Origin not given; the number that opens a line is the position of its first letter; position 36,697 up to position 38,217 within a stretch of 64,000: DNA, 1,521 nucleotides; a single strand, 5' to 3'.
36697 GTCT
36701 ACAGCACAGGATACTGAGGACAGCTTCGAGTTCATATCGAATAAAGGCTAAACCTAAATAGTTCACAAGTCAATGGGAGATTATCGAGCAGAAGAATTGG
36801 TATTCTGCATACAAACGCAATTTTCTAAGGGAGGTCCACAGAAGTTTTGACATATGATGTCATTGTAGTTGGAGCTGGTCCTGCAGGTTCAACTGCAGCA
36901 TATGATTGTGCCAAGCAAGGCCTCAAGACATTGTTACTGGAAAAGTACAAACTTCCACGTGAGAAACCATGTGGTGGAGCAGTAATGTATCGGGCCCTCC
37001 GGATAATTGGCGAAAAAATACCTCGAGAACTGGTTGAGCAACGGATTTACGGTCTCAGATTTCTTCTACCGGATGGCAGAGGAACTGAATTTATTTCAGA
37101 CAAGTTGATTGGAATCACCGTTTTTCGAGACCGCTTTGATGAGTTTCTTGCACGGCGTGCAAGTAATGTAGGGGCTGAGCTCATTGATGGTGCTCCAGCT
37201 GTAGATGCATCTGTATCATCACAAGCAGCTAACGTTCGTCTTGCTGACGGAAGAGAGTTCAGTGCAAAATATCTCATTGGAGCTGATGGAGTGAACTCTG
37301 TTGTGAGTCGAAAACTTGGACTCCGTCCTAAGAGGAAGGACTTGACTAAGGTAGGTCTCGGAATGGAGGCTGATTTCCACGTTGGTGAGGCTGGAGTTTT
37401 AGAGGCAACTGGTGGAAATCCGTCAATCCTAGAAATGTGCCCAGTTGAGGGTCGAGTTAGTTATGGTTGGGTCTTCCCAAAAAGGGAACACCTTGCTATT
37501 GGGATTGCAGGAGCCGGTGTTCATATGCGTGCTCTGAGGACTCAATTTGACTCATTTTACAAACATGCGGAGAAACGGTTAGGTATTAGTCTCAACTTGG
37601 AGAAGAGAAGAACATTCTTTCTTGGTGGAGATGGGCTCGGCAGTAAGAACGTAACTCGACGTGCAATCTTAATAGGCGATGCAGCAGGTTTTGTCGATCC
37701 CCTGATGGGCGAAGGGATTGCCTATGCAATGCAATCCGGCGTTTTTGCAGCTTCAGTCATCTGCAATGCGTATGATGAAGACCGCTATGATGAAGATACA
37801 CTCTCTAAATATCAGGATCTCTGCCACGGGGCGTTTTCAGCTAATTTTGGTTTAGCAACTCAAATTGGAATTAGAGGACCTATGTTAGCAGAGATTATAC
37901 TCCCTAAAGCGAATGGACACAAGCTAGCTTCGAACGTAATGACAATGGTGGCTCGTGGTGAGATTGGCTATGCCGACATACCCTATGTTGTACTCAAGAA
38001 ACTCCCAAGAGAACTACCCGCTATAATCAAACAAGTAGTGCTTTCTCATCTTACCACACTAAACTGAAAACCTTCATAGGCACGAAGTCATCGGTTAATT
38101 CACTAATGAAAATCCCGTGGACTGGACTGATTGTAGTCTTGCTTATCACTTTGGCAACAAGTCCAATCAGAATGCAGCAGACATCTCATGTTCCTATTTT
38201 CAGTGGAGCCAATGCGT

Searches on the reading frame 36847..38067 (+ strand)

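Call 44: search_protein_families(library=pfam, proteins=[window:36847-38067:+], max_evalue=0.00001)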
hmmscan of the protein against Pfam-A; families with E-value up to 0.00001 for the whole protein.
window:36847-38067:+ (406 aa): 9 families
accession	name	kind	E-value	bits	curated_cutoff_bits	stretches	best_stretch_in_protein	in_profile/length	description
PF01494.25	FAD_binding_3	-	5.7e-19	69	22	1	3-327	2-339/349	FAD binding domain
PF04820.20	Trp_halogenase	-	1.1e-10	41.4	21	1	95-325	158-370/458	Tryptophan halogenase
PF01266.30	DAO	-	3.1e-09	37.3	27.9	1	4-36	1-33/353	FAD dependent oxidoreductase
PF12831.13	FAD_oxidored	-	2.2e-08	34.3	27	1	4-36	1-33/416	FAD dependent oxidoreductase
PF00890.30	FAD_binding_2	-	1.3e-07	31.6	20.4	1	4-33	1-30/414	FAD binding domain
PF07992.20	Pyr_redox_2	-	2.2e-07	31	26.1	1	3-101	1-58/291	Pyridine nucleotide-disulphide oxidoreductase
PF01134.28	GIDA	-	1.1e-06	28.4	22.1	1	4-42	1-40/391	Glucose inhibited division protein A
PF01946.23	Thi4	-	2.2e-06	27.5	26.2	1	2-35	17-51/235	Thi4 family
PF13450.12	NAD_binding_8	-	6.5e-06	26.8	21.9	0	7-33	1-27/68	NAD(P)-binding Rossmann-like domain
